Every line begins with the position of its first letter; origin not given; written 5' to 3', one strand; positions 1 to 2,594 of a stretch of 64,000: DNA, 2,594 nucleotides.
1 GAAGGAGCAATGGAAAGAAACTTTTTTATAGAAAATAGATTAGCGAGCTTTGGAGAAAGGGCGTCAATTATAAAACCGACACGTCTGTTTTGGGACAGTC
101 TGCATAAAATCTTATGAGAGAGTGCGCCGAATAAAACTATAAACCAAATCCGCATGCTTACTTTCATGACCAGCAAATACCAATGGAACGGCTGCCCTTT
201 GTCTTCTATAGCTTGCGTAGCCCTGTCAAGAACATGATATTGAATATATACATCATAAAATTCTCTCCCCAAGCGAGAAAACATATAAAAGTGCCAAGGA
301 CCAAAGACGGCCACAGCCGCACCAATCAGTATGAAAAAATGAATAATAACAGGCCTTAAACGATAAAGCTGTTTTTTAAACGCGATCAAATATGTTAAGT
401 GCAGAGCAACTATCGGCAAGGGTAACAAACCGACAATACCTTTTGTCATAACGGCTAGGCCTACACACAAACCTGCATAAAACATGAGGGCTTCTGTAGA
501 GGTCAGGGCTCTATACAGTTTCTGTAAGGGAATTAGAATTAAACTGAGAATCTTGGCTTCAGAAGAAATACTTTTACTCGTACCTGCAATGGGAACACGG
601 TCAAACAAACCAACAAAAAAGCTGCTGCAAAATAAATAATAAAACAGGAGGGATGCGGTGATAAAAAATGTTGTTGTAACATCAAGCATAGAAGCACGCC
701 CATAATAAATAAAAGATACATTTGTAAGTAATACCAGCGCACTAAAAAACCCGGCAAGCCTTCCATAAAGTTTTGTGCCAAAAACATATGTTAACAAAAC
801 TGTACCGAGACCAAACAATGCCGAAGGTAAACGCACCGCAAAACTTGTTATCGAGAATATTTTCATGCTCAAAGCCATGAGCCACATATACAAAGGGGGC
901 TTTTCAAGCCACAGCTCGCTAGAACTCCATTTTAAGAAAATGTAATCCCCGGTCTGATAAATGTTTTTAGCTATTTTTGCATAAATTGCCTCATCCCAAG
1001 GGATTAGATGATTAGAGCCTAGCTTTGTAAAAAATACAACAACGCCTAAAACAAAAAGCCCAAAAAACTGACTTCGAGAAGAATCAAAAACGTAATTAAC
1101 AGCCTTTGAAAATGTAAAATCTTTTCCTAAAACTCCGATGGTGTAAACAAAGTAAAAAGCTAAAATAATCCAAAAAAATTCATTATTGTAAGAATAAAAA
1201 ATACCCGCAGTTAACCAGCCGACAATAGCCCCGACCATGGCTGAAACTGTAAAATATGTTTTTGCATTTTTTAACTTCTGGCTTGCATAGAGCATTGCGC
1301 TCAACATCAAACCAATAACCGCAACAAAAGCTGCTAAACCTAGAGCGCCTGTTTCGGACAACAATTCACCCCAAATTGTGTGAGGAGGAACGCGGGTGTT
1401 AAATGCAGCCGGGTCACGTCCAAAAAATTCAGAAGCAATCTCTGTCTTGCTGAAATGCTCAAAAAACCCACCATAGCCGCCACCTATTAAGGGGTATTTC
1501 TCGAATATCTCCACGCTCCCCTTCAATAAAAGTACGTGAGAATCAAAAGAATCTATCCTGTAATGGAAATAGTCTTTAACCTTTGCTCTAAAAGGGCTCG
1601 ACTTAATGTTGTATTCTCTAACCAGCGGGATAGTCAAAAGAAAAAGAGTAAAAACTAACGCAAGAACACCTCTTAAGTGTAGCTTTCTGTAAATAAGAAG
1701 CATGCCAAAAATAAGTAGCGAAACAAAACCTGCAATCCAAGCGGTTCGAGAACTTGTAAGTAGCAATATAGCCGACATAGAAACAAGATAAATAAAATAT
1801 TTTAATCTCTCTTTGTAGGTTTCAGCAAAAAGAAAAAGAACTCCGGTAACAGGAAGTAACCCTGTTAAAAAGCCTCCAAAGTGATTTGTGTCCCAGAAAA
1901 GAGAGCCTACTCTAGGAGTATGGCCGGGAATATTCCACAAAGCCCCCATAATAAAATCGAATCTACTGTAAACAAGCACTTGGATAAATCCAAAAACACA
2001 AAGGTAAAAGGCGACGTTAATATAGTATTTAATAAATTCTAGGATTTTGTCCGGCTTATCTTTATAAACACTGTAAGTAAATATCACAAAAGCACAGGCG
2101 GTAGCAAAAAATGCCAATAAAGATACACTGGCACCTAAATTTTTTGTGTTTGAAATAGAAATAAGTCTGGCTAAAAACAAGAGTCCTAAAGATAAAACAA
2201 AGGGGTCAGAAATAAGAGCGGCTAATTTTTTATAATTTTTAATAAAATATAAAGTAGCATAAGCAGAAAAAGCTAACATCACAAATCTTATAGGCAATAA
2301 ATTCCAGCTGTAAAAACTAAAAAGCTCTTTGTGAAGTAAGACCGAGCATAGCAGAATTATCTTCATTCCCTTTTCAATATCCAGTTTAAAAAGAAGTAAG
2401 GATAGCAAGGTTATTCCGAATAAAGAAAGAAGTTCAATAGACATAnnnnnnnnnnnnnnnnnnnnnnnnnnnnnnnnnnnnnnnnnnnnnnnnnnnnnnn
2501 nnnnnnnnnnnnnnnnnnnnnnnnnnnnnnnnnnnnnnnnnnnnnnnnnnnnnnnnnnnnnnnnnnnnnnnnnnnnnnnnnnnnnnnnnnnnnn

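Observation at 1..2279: In-frame fusion of an O-antigen-ligase/Wzy_C-like domain to a PMT_2/ArnT-like GT-C glycosyltransferase domain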

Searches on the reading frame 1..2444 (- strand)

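Call 3: search_protein_families(library=pfam, proteins=[window:1-2279:-], max_evalue=1)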
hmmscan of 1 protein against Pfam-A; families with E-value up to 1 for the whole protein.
window:1-2279:- (759 aa): 4 families
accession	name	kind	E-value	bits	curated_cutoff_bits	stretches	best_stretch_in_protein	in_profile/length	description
PF04932.20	Wzy_C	-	2.6e-13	50.5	31.7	1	164-319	2-149/149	O-Antigen ligase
PF13231.12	PMT_2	-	6.1e-11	43.2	26.1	2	460-551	2-93/160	Dolichyl-phosphate-mannose-protein mannosyltransferase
PF02366.24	PMT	-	2e-08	34.5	22.7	2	408-550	3-154/245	Dolichyl-phosphate-mannose-protein mannosyltransferase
PF20293.4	MC6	-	0.47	10.9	27.2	0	23-46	48-71/76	ABC-three component (ABC-3C) system Middle Component 6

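Call 4: search_protein_families(library=ncbifam, proteins=[window:1-2279:-], max_evalue=1)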
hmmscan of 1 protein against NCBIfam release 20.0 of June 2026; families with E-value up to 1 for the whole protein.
window:1-2279:- (759 aa): 3 families
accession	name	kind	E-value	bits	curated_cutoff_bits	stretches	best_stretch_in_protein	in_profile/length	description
NF009784.2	PRK13279.1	equivalog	3.6e-17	62.2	567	2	403-550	5-152/539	lipid IV(A) 4-amino-4-deoxy-L-arabinosyltransferase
TIGR00947.1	2A73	equivalog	1.7e-08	33.9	366.4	1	2-361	46-399/425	IctB family putative bicarbonate transporter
TIGR04370.1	glyco_rpt_poly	subfamily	0.00035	19.7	40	1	10-351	2-370/396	oligosaccharide repeat unit polymerase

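Call 10: find_homologous_proteins(query=window:1-2444:-, max_evalue=0.001)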
Query window:1-2444:- (814 aa): 281 proteins with E <= 0.001 among 8000 candidates; the best 120 are listed.
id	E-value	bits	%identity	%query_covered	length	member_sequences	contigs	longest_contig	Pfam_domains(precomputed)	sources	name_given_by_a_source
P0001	0.0e+0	1236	100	70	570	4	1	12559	PF13231.13,PF04932.21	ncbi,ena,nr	ncbi:MAG TPA: O-antigen ligase family protein [bacterium]|nr:O-antigen ligase family protein [bacter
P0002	5.8e-229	781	48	95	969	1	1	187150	PF02366.25,PF13231.13,PF04932.21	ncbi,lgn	-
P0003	7.0e-227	774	48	97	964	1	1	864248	PF02366.25,PF13231.13,PF04932.21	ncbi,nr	ncbi:phospholipid carrier-dependent glycosyltransferase [candidate division WWE3 bacterium]|nr:phosp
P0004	3.4e-225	769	49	97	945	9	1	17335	PF02366.25,PF13231.13,PF04932.21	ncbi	-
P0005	1.5e-224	766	49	95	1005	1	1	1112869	PF02366.25,PF13231.13,PF04932.21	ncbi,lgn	ncbi:MAG: glycosyltransferase family 39 protein [Patescibacteria group bacterium]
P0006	2.8e-224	766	48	97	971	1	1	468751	PF02366.25,PF13231.13,PF04932.21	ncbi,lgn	-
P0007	4.0e-224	765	49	97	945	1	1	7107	PF02366.25,PF13231.13,PF04932.21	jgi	-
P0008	4.2e-224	765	49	97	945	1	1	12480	PF02366.25,PF13231.13,PF04932.21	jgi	-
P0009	1.5e-222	760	46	95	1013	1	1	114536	PF02366.25,PF13231.13,PF04932.21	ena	-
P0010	7.7e-222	757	49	95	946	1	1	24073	PF02366.25,PF13231.13,PF04932.21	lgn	-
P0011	1.6e-221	756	47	97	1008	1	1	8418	PF02366.25,PF13231.13,PF04932.21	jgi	jgi:4-amino-4-deoxy-L-arabinose transferase-like glycosyltransferase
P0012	1.8e-221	756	50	94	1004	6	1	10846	PF02366.25,PF13231.13,PF04932.21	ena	-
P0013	7.2e-218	744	49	93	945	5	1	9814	PF02366.25,PF13231.13,PF04932.21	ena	-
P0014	8.5e-218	744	48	94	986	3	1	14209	PF02366.25,PF13231.13,PF04932.21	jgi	-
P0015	9.7e-218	744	47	96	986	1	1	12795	PF02366.25,PF13231.13,PF04932.21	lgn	-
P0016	3.0e-217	742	47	97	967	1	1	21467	PF02366.25,PF13231.13,PF04932.21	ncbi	-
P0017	1.1e-216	740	46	97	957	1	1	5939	PF02366.25,PF13231.13,PF04932.21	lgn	-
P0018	1.7e-216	740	47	97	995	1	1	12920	PF02366.25,PF13231.13,PF04932.21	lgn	-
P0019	3.2e-215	736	46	97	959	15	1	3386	PF02366.25,PF13231.13,PF04932.21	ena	-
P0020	1.2e-214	734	47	94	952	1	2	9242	PF02366.25,PF13231.13,PF04932.21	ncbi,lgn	-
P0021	3.8e-214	732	46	97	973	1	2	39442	PF02366.25,PF13231.13,PF04932.21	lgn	-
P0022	5.5e-214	731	48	92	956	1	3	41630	PF02366.25,PF13231.13,PF04932.21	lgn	-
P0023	1.5e-213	730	46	94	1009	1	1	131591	PF02366.25,PF13231.13,PF04932.21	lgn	-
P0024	5.6e-213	728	46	94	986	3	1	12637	PF02366.25,PF13231.13,PF04932.21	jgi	-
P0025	1.9e-212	726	46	98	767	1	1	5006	PF02366.25,PF13231.13,PF04932.21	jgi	-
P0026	2.1e-212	726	47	93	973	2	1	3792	PF02366.25,PF13231.13,PF04932.21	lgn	-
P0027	3.8e-212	725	46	97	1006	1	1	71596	PF02366.25,PF13231.13,PF04932.21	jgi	jgi:4-amino-4-deoxy-L-arabinose transferase-like glycosyltransferase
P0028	1.4e-211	724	47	94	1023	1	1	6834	PF02366.25,PF13231.13,PF04932.21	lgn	-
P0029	3.3e-211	722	46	93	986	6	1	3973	PF02366.25,PF13231.13,PF04932.21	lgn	-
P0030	3.9e-211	722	46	97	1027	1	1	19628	PF02366.25,PF13231.13,PF04932.21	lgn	-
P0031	7.0e-211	721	48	95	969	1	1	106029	PF02366.25,PF13231.13,PF04932.21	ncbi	ncbi:glycosyltransferase family 39 protein [Patescibacteria group bacterium]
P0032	8.3e-211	721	46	97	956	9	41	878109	PF02366.25,PF13231.13,PF04932.21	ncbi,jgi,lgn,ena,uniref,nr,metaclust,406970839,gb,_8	ncbi:MAG: Glycosyl transferase, family 39 [uncultured bacterium]|uniref:Phospholipid carrier-depende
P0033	2.2e-210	720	46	97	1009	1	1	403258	PF02366.25,PF13231.13,PF04932.21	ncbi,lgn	-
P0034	2.3e-210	719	46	93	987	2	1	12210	PF02366.25,PF13231.13,PF04932.21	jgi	-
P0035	3.6e-210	719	47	97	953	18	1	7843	PF02366.25,PF13231.13,PF04932.21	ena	-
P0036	5.4e-210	718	45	94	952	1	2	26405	PF02366.25,PF13231.13,PF04932.21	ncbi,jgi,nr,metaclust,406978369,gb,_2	ncbi:MAG: Glycosyl transferase, family 39 [uncultured bacterium]|nr:MAG: Glycosyl transferase, famil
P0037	7.9e-210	718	46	93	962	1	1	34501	PF02366.25,PF13231.13,PF04932.21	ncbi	-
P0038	8.0e-210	718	47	94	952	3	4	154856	PF02366.25,PF13231.13,PF04932.21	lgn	-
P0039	9.2e-210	718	47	94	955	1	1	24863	PF02366.25,PF13231.13,PF04932.21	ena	-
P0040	1.1e-209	717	47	93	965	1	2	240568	PF02366.25,PF13231.13,PF04932.21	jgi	jgi:O-antigen ligase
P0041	4.7e-209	715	45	97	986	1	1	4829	PF02366.25,PF13231.13,PF04932.21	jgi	-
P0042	1.9e-208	713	46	97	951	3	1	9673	PF02366.25,PF13231.13,PF04932.21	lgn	-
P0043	3.3e-208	712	48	97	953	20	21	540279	PF02366.25,PF13231.13,PF04932.21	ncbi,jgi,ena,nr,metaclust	ncbi:hypothetical protein A2473_01120 [candidate division WWE3 bacterium RIFOXYC2_FULL_42_13]|nr:MAG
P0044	3.4e-208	712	48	86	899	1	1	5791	PF02366.25,PF13231.13,PF04932.21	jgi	jgi:4-amino-4-deoxy-L-arabinose transferase-like glycosyltransferase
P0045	6.6e-208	711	46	97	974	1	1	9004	PF02366.25,PF13231.13,PF04932.21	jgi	jgi:4-amino-4-deoxy-L-arabinose transferase-like glycosyltransferase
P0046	9.9e-208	711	47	91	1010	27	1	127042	PF02366.25,PF13231.13,PF04932.21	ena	-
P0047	1.4e-207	710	46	95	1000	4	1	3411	PF02366.25,PF13231.13,PF04932.21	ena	-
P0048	2.5e-207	709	47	93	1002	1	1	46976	PF02366.25,PF13231.13,PF04932.21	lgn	-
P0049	2.5e-207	709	46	93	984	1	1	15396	PF02366.25,PF13231.13,PF04932.21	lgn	-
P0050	2.6e-207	709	45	96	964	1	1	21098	PF02366.25,PF13231.13,PF04932.21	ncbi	ncbi:glycosyltransferase family 39 protein [Patescibacteria group bacterium]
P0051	5.3e-207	708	47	97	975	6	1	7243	PF02366.25,PF13231.13,PF04932.21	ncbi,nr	ncbi:glycosyltransferase family 39 protein [Patescibacteria group bacterium]|nr:glycosyltransferase 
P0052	7.8e-207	708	45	97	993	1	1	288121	PF02366.25,PF13231.13,PF04932.21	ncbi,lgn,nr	ncbi:glycosyltransferase family 39 protein [Patescibacteria group bacterium]|nr:glycosyltransferase 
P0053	8.2e-207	708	45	97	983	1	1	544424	PF02366.25,PF13231.13,PF04932.21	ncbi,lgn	-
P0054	8.3e-207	708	46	95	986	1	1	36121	PF02366.25,PF13231.13,PF04932.21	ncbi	ncbi:glycosyltransferase family 39 protein [Patescibacteria group bacterium]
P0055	1.0e-206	707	46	96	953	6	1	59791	PF02366.25,PF13231.13,PF04932.21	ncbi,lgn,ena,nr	ncbi:MAG: Glycosyl transferase family 39 [candidate division WWE3 bacterium GW2011_GWA2_42_9]|nr:MAG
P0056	1.2e-206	707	44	95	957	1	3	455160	PF02366.25,PF13231.13,PF04932.21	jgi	jgi:4-amino-4-deoxy-L-arabinose transferase-like glycosyltransferase/O-antigen ligase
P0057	1.2e-206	707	46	93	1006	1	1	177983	PF02366.25,PF13231.13,PF04932.21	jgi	jgi:4-amino-4-deoxy-L-arabinose transferase-like glycosyltransferase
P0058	1.3e-206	707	45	96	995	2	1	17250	PF02366.25,PF13231.13,PF04932.21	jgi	jgi:4-amino-4-deoxy-L-arabinose transferase-like glycosyltransferase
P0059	3.6e-206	706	46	96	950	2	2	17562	PF02366.25,PF13231.13,PF04932.21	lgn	-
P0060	3.7e-206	706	45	97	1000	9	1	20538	PF02366.25,PF13231.13,PF04932.21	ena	-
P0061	4.6e-206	705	46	93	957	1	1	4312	PF02366.25,PF13231.13,PF04932.21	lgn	-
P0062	6.8e-206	705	45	97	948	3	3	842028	PF02366.25,PF13231.13,PF04932.21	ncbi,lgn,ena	-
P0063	9.0e-206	704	47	95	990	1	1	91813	PF02366.25,PF13231.13,PF04932.21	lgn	-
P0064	9.3e-206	704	45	97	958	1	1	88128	PF02366.25,PF13231.13,PF04932.21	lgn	-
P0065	2.6e-205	703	46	96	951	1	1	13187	PF02366.25,PF13231.13,PF04932.21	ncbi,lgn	ncbi:MAG: glycosyltransferase family 39 protein [Patescibacteria group bacterium]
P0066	2.9e-205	703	44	93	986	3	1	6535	PF02366.25,PF13231.13,PF04932.21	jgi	-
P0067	3.3e-205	702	47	94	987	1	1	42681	PF02366.25,PF13231.13,PF04932.21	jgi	jgi:4-amino-4-deoxy-L-arabinose transferase-like glycosyltransferase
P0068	7.1e-205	701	44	94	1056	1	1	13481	PF02366.25,PF03901.24,PF13231.13,PF04932.21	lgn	-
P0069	7.4e-205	701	48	89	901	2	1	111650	PF02366.25,PF13231.13,PF04932.21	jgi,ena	-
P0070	1.4e-204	700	47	93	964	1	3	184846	PF02366.25,PF13231.13,PF04932.21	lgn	-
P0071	2.7e-204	699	44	97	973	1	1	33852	PF02366.25,PF13231.13,PF04932.21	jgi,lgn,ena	-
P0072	3.8e-204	699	44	96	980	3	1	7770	PF02366.25,PF13231.13,PF04932.21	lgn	-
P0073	4.1e-204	699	45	95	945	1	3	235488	PF02366.25,PF13231.13,PF04932.21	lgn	-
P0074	2.1e-203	696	47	91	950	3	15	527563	PF02366.25,PF13231.13,PF04932.21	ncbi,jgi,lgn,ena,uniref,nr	ncbi:hypothetical protein A3F07_00980 [candidate division WWE3 bacterium RIFCSPHIGHO2_12_FULL_38_15]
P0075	3.1e-203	696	48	93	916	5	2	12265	PF02366.25,PF13231.13,PF04932.21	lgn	-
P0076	3.3e-203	696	45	97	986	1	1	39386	PF02366.25,PF13231.13,PF04932.21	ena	-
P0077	7.1e-203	695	43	93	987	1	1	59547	PF02366.25,PF13231.13,PF04932.21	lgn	-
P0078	8.0e-203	695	45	93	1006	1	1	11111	PF02366.25,PF13231.13,PF04932.21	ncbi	-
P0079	2.8e-202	693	47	92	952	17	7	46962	PF02366.25,PF13231.13,PF04932.21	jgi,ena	-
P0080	7.7e-202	691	46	95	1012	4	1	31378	PF02366.25,PF13231.13,PF04932.21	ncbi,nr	ncbi:MAG TPA: glycosyltransferase family 39 protein [Candidatus Saccharimonadales bacterium]|nr:glyc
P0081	7.7e-202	691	46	93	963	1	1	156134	PF02366.25,PF13231.13,PF04932.21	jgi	jgi:4-amino-4-deoxy-L-arabinose transferase-like glycosyltransferase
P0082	1.4e-201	690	44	93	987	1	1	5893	PF02366.25,PF13231.13,PF04932.21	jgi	-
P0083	1.5e-201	690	44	97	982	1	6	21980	PF02366.25,PF13231.13,PF04932.21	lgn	-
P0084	2.8e-201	689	45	97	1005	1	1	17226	PF02366.25,PF13231.13,PF04932.21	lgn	-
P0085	3.1e-201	689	46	91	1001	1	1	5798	PF02366.25,PF13231.13,PF04932.21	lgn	-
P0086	7.9e-201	688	45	97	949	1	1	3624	PF02366.25,PF13231.13,PF04932.21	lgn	-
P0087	1.6e-200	687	44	93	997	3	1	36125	PF02366.25,PF13231.13,PF04932.21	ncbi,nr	ncbi:glycosyltransferase family 39 protein [candidate division WWE3 bacterium]|nr:glycosyltransferas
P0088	2.6e-200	686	45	93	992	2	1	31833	PF02366.25,PF13231.13,PF04932.21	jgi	-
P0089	3.2e-200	686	45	95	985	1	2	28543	PF02366.25,PF03901.24,PF13231.13,PF04932.21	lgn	-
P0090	2.4e-199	683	45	92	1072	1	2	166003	PF02366.25,PF13231.13,PF04932.21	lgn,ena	-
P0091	2.7e-199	683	45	92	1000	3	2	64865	PF02366.25,PF13231.13,PF04932.21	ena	-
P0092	2.8e-199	683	43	93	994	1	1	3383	PF02366.25,PF13231.13,PF04932.21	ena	-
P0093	4.9e-199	682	45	93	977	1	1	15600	PF02366.25,PF13231.13,PF04932.21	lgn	-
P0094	5.3e-199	682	47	86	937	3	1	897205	PF02366.25,PF13231.13,PF04932.21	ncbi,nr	ncbi:MAG TPA: glycosyltransferase family 39 protein [Patescibacteria group bacterium]|nr:glycosyltra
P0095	6.5e-199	682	46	92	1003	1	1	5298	PF02366.25,PF13231.13,PF04932.21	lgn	-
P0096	6.7e-199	682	45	94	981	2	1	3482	PF02366.25,PF13231.13,PF04932.21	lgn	-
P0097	7.4e-199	681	45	95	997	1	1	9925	PF02366.25,PF13231.13,PF04932.21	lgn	-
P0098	7.6e-199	681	43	97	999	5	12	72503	PF02366.25,PF13231.13,PF04932.21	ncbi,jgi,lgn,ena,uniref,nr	ncbi:MAG: Glycosyl transferase family 39 [candidate division WWE3 bacterium GW2011_GWA1_46_21]|unire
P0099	7.9e-199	681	44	93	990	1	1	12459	PF02366.25,PF13231.13,PF04932.21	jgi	jgi:4-amino-4-deoxy-L-arabinose transferase-like glycosyltransferase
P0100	1.0e-198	681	44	97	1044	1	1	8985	PF02366.25,PF13231.13,PF04932.21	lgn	-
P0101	1.2e-198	681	45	96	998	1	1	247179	PF02366.25,PF13231.13,PF04932.21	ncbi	-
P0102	2.1e-198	680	45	97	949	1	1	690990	PF02366.25,PF13231.13,PF04932.21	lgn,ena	-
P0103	8.5e-198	678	45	95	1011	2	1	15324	PF02366.25,PF13231.13,PF04932.21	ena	-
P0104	1.1e-197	678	44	97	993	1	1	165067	PF02366.25,PF13231.13,PF04932.21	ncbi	-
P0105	2.3e-197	677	43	97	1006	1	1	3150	PF02366.25,PF13231.13,PF04932.21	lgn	-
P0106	4.7e-197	675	43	97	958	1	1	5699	PF02366.25,PF13231.13,PF04932.21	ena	-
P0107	2.7e-196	673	45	94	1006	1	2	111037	PF02366.25,PF13231.13,PF04932.21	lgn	-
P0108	5.0e-196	672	44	97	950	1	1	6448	PF02366.25,PF13231.13,PF04932.21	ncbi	-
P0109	5.8e-196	672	43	97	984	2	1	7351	PF02366.25,PF13231.13,PF04932.21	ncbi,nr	ncbi:glycosyltransferase family 39 protein [Patescibacteria group bacterium]|nr:glycosyltransferase 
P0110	6.9e-196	672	43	94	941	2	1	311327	PF02366.25,PF13231.13,PF04932.21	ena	-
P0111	6.9e-196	672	43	93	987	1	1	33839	PF02366.25,PF13231.13,PF04932.21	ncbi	-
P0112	3.7e-195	669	44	90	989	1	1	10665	PF02366.25,PF13231.13,PF04932.21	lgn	-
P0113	3.8e-195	669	44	95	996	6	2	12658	PF02366.25,PF13231.13,PF04932.21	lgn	-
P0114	4.8e-195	669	44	94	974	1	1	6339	PF02366.25,PF13231.13,PF04932.21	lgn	-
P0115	5.5e-195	669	45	97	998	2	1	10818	PF02366.25,PF13231.13,PF04932.21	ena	-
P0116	9.4e-195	668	45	97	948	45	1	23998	PF02366.25,PF13231.13,PF04932.21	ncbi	-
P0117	2.2e-194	667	44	97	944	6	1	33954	PF02366.25,PF13231.13,PF04932.21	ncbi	-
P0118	3.1e-194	666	42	97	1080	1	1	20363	PF02366.25,PF13231.13,PF04932.21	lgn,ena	-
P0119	3.2e-194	666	42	97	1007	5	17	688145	PF02366.25,PF13231.13,PF04932.21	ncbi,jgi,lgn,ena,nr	ncbi:phospholipid carrier-dependent glycosyltransferase [candidate division WWE3 bacterium]|jgi:4-am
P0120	3.4e-194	666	45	93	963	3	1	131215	PF02366.25,PF13231.13,PF04932.21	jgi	jgi:hypothetical protein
